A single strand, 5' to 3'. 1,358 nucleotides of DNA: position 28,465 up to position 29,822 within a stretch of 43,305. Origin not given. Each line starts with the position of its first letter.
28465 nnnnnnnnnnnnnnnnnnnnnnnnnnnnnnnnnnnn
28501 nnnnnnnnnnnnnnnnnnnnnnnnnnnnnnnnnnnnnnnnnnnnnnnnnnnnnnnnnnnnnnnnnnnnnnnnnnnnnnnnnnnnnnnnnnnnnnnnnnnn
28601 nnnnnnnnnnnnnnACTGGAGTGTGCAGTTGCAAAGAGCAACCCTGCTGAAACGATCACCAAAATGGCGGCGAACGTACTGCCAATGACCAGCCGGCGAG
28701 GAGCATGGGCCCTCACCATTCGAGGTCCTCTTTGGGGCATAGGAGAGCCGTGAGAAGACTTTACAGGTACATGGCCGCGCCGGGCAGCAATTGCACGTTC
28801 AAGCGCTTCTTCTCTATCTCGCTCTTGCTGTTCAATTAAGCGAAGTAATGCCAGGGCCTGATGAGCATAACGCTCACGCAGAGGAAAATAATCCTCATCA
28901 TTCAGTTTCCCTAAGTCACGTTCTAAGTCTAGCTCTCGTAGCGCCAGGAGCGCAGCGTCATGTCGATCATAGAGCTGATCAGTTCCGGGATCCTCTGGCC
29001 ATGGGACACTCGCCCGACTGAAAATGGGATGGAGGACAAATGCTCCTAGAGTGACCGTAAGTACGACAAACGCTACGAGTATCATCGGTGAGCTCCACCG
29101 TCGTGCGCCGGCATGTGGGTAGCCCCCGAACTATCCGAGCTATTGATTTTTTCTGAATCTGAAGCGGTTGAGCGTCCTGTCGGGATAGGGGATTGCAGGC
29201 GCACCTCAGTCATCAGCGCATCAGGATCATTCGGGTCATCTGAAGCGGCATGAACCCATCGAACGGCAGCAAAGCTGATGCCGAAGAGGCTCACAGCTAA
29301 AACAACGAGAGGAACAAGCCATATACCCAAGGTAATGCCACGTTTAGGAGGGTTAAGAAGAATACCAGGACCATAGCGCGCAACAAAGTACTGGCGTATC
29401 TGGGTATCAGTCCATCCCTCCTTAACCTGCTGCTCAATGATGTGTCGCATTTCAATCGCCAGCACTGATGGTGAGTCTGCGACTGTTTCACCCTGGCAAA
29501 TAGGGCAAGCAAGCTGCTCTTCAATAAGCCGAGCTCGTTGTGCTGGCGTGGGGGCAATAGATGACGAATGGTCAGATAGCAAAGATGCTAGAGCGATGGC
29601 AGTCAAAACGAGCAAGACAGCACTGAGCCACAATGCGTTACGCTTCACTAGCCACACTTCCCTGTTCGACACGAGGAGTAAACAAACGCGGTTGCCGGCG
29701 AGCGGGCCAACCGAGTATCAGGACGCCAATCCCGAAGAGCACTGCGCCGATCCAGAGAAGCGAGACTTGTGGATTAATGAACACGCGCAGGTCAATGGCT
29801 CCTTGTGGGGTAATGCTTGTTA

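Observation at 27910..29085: CcmI-like membrane module fused to an Asp-box beta-propeller instead of TPR repeats, embedded between ccmH and ccmA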

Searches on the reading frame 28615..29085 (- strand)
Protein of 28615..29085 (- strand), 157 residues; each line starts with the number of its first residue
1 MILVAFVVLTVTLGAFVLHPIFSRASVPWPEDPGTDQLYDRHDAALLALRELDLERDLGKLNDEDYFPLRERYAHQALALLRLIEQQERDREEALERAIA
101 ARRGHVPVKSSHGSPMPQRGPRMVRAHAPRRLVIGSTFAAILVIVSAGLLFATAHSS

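Call 16: find_homologous_proteins(query=A2, max_evalue=0.01)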
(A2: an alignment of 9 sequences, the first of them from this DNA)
Query A2 (9 sequences) (157 aa, profile of the alignment): 80 proteins with E <= 0.01 among 8000 candidates.
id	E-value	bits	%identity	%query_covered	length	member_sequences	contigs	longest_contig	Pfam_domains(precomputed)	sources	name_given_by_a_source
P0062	4.6e-9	54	36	42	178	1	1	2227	PF13240.12,PF12773.14,PF17032.11,PF24463.2,PF13248.12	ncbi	-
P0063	8.3e-8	50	28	54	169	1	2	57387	PF13240.12,PF13248.12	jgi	-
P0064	9.9e-8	50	38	47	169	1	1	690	PF13240.12,PF13248.12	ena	-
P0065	2.0e-7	49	29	54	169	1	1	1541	PF13240.12,PF12773.14,PF13248.12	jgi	jgi:zinc-ribbon domain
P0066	3.3e-7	48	28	54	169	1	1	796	PF13240.12,PF13248.12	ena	-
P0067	3.7e-7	48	29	54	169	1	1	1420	PF13240.12,PF13248.12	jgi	jgi:rubrerythrin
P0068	6.5e-7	47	31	68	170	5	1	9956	PF13240.12,PF12773.14,PF13248.12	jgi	jgi:hypothetical protein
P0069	6.7e-7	47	28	54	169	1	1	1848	PF13240.12,PF13248.12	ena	-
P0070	9.4e-7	47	27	54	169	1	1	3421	PF13240.12,PF12773.14,PF13248.12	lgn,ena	-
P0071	1.0e-6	47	27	54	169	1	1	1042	PF13240.12,PF13248.12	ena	-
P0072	1.2e-6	47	29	54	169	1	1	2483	PF13240.12,PF13248.12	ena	-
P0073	1.4e-6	46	27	54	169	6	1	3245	PF13240.12,PF12773.14,PF13248.12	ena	-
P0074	1.4e-6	46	30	72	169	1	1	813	-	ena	-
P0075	1.5e-6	46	27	54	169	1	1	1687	PF13240.12,PF13248.12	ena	-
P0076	2.2e-6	46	28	54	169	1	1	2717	PF13240.12,PF12773.14,PF13248.12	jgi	jgi:hypothetical protein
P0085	4.3e-6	45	34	49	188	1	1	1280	PF13240.12,PF12773.14,PF24463.2,PF13248.12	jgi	jgi:cytochrome c-type biogenesis protein CcmI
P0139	4.6e-3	35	32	36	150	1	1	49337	PF13240.12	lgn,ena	-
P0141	5.9e-3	35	33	45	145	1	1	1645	PF13240.12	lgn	-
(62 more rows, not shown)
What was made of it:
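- On Short CcmI-N / zinc-ribbon proteins of ccm operons: The A2 profile finds them at E down to 4.6e-9 (call 16).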

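Call 18: find_encoding_contigs(protein=P0063, flank=8000, max_places=2)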
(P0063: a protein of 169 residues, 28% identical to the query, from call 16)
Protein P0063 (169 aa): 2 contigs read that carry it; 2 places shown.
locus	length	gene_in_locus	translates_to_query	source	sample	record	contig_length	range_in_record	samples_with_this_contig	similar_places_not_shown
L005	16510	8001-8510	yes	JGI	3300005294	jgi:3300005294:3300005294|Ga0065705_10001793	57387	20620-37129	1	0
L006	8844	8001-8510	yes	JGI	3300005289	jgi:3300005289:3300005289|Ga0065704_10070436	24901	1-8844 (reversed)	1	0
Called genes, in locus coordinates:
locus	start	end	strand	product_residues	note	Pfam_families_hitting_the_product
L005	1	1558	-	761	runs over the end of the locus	PF01315:Ald_Xan_dh_C, PF02738:MoCoBD_1, PF20256:MoCoBD_2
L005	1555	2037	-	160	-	PF00111:Fer2, PF01799:Fer2_2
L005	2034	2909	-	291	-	PF00941:FAD_binding_5, PF03450:CO_deh_flav_C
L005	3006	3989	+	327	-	PF00248:Aldo_ket_red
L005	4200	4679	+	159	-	PF03100:CcmE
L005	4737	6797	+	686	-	PF01578:Cytochrom_C_asm, PF16327:CcmF_C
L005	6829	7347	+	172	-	PF03918:CcmH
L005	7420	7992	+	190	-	PF00578:AhpC-TSA, PF08534:Redoxin, PF13098:Thioredoxin_2 (weak), PF00085:Thioredoxin, PF13905:Thioredoxin_8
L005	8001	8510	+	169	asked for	PF13240:Zn_Ribbon_1 (weak), PF13248:Zn_ribbon_3 (weak)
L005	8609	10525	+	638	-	PF00034:Cytochrom_C, PF13442:Cytochrome_CBB3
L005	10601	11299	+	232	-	PF00005:ABC_tran, PF13304:AAA_21 (weak)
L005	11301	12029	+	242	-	PF01061:ABC2_membrane, PF03379:CcmB, PF12698:ABC2_membrane_3 (weak)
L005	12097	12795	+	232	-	PF01578:Cytochrom_C_asm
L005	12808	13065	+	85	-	-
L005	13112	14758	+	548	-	-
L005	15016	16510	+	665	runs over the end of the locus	PF13183:Fer4_8, PF13187:Fer4_9, PF13237:Fer4_10, PF13484:Fer4_16 (faint), PF02754:CCG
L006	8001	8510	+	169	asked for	PF13240:Zn_Ribbon_1 (weak), PF13248:Zn_ribbon_3 (weak)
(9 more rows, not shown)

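Call 19: find_encoding_contigs(protein=P0139, flank=8000, max_places=2)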
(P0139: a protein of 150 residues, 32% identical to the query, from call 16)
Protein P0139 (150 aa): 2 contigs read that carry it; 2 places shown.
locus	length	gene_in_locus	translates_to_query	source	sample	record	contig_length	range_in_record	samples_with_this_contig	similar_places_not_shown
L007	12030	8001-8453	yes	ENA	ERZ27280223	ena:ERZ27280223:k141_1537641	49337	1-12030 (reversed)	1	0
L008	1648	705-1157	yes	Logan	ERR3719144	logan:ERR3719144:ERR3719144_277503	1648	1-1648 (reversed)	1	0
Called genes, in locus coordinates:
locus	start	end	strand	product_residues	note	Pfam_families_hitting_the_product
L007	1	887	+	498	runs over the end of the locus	PF02878:PGM_PMM_I, PF02879:PGM_PMM_II, PF02880:PGM_PMM_III, PF00408:PGM_PMM_IV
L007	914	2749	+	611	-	PF13522:GATase_6, PF13537:GATase_7, PF01380:SIS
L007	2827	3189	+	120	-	PF02580:Tyr_Deacylase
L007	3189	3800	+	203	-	PF02545:Maf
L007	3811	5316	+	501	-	PF00370:FGGY_N, PF02782:FGGY_C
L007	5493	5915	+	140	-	PF03100:CcmE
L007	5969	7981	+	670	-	PF01578:Cytochrom_C_asm, PF16327:CcmF_C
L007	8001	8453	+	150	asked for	PF13240:Zn_Ribbon_1 (weak)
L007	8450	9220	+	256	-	PF00005:ABC_tran, PF13304:AAA_21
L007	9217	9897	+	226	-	PF01061:ABC2_membrane, PF03379:CcmB, PF12698:ABC2_membrane_3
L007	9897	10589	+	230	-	PF01578:Cytochrom_C_asm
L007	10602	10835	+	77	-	-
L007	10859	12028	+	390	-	?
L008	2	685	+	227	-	?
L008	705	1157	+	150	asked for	PF13240:Zn_Ribbon_1 (weak)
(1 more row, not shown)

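Call 28: search_protein_families(library=ncbifam, proteins=[P0085, P0139, P0141, P0062, P0063, P0064], max_evalue=10)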
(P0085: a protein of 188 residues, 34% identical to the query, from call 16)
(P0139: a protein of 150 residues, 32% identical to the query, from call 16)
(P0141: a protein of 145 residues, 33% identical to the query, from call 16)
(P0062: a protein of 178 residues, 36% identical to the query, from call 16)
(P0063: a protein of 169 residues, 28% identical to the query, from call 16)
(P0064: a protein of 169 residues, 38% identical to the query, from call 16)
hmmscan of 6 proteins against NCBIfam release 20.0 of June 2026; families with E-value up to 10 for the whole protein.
P0085 (188 aa): 4 families
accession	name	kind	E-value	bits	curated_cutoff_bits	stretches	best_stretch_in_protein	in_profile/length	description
TIGR03142.1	cytochro_ccmI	equivalog_domain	2.6e-08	34.2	29.3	1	4-95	3-89/118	c-type cytochrome biogenesis protein CcmI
NF045510.1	4Cys_prefix_kin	domain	0.013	15.7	24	1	146-166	5-26/26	4-Cys prefix domain-containing protein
NF011149.0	PRK14559.1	equivalog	0.034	12.9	374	1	143-170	2-29/642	serine/threonine phosphatase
NF049953.1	ribbon_DG_selen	exception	0.082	12.8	130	1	132-163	137-168/172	zinc ribbon-containing (seleno)protein DG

P0139 (150 aa): 4 families
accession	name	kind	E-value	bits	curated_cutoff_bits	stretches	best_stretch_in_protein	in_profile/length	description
TIGR03142.1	cytochro_ccmI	equivalog_domain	7.5e-05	23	29.3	1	2-91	1-85/118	c-type cytochrome biogenesis protein CcmI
NF011149.0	PRK14559.1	equivalog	0.075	11.7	374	1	116-143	2-29/642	serine/threonine phosphatase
NF008824.1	PRK11874.1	equivalog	0.27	11.3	25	1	4-19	9-24/30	cytochrome b6-f complex subunit PetL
NF045510.1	4Cys_prefix_kin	domain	0.28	11.5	24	1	125-139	12-26/26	4-Cys prefix domain-containing protein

P0141 (145 aa): 3 families
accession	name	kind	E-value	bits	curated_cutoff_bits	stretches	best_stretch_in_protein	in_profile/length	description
TIGR03142.1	cytochro_ccmI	equivalog_domain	2e-06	28.1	29.3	1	3-91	2-85/118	c-type cytochrome biogenesis protein CcmI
NF049953.1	ribbon_DG_selen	exception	0.13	12.1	130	0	115-136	147-168/172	zinc ribbon-containing (seleno)protein DG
NF045510.1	4Cys_prefix_kin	domain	0.18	12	24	1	125-139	12-26/26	4-Cys prefix domain-containing protein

P0062 (178 aa): 12 families
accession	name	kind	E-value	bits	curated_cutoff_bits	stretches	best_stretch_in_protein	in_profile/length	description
NF045510.1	4Cys_prefix_kin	domain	0.0083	16.4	24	1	131-141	16-26/26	4-Cys prefix domain-containing protein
TIGR03847.1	TIGR03847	subfamily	0.027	14.2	117.25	1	41-135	79-174/177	conserved hypothetical protein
NF049953.1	ribbon_DG_selen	exception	0.043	13.7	130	2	108-139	138-169/172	zinc ribbon-containing (seleno)protein DG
TIGR03142.1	cytochro_ccmI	equivalog_domain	0.048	13.9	29.3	1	3-76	3-68/118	c-type cytochrome biogenesis protein CcmI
NF005974.0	PRK08061.1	equivalog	0.16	12.1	77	1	119-133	23-37/61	type Z 30S ribosomal protein S14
TIGR00201.1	comF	subfamily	0.19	11.7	233.55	2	156-175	1-20/190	ComF family protein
NF005651.0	PRK07418.1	subfamily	0.22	9.6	942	1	115-141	591-617/617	acetolactate synthase large subunit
NF002362.0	PRK01343.1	equivalog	0.28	10.9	79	2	110-134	11-36/66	DNA gyrase inhibitor YacG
NF011149.0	PRK14559.1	equivalog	0.39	9.4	374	1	119-176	3-50/642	serine/threonine phosphatase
NF041912.1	HVO_0758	equivalog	0.56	10.2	70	1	134-161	23-50/55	HVO_0758 family zinc finger protein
TIGR02419.1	C4_traR_proteo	subfamily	1.6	9.4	59.7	1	89-126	4-41/64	phage/conjugal plasmid C-4 type zinc finger protein, TraR family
NF008616.0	PRK11595.1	equivalog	2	7.9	304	1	116-145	19-46/227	DNA utilization protein GntX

P0063 (169 aa): 9 families
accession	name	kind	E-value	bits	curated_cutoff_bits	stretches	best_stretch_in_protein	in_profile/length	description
NF045510.1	4Cys_prefix_kin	domain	0.0084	16.3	24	1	157-168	15-26/26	4-Cys prefix domain-containing protein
NF002572.0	PRK02224.1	equivalog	0.0098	14.2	1087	1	67-156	400-463/888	DNA double-strand break repair ATPase Rad50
NF049953.1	ribbon_DG_selen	exception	0.052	13.4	130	1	140-166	143-169/172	zinc ribbon-containing (seleno)protein DG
NF008068.0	PRK10803.1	equivalog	0.084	12.8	383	1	55-120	67-130/263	cell division protein CpoB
NF001645.0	PRK00420.1-2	equivalog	0.18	11.9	162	1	146-165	26-47/106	hypothetical protein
TIGR02419.1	C4_traR_proteo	subfamily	0.33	11.6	59.7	1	122-154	8-42/64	phage/conjugal plasmid C-4 type zinc finger protein, TraR family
NF033497.1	rubre_like_arch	subfamily_domain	0.46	10.2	32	2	147-167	3-25/34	rubrerythrin-like domain-containing protein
NF001669.0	PRK00432.1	equivalog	0.77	9.8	54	0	144-166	26-48/58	30S ribosomal protein S27ae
NF002362.0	PRK01343.1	equivalog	1.4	8.6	79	1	136-154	10-28/66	DNA gyrase inhibitor YacG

P0064 (169 aa): 8 families
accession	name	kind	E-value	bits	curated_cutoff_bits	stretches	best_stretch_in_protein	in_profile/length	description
NF045510.1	4Cys_prefix_kin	domain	0.0028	17.9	24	1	158-168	16-26/26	4-Cys prefix domain-containing protein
NF001645.0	PRK00420.1-2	equivalog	0.019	15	162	1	123-165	3-47/106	hypothetical protein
NF049953.1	ribbon_DG_selen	exception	0.082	12.8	130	1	141-166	144-169/172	zinc ribbon-containing (seleno)protein DG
NF041913.1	HVO_2142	equivalog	0.26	11.2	90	1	154-168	7-21/48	HVO_2142 family zinc finger protein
NF001669.0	PRK00432.1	equivalog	0.35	10.9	54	1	141-166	23-48/58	30S ribosomal protein S27ae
NF033497.1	rubre_like_arch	subfamily_domain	0.42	10.4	32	2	140-153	12-25/34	rubrerythrin-like domain-containing protein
TIGR02419.1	C4_traR_proteo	subfamily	0.7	10.5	59.7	0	120-154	6-42/64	phage/conjugal plasmid C-4 type zinc finger protein, TraR family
NF002362.0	PRK01343.1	equivalog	3.4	7.4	79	0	158-166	18-26/66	DNA gyrase inhibitor YacG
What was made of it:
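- P0141 scores 28.1 and P0139 scores 23 (call 28).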

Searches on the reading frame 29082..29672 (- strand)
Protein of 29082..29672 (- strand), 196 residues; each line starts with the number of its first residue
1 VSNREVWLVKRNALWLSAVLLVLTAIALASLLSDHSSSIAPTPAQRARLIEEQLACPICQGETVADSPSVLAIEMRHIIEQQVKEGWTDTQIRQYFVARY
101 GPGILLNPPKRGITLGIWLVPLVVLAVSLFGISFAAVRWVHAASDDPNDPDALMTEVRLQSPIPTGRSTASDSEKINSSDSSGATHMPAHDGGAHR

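Call 3: search_protein_families(library=pfam, proteins=[window:29082-29672:-], max_evalue=1)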
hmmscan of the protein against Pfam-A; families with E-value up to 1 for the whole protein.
window:29082-29672:- (196 aa): 1 family
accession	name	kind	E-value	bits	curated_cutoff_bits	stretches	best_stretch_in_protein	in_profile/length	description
PF03918.19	CcmH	-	6.3e-28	97.3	25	1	20-145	4-127/143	Cytochrome C biogenesis protein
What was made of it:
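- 29082..29672 (-): ccmH; its stop codon overlaps the start codon of X. Pfam CcmH, 6.3e-28 (call 3).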

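Call 4: search_protein_families(library=ncbifam, proteins=[window:29082-29672:-], max_evalue=1)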
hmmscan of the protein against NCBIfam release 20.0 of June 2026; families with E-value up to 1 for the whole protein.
window:29082-29672:- (196 aa): 1 family
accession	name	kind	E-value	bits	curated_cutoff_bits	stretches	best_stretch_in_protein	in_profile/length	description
TIGR03147.1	cyt_nit_nrfF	exception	3.1e-17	62.4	159.2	1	15-128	3-115/126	heme lyase NrfEFG subunit NrfF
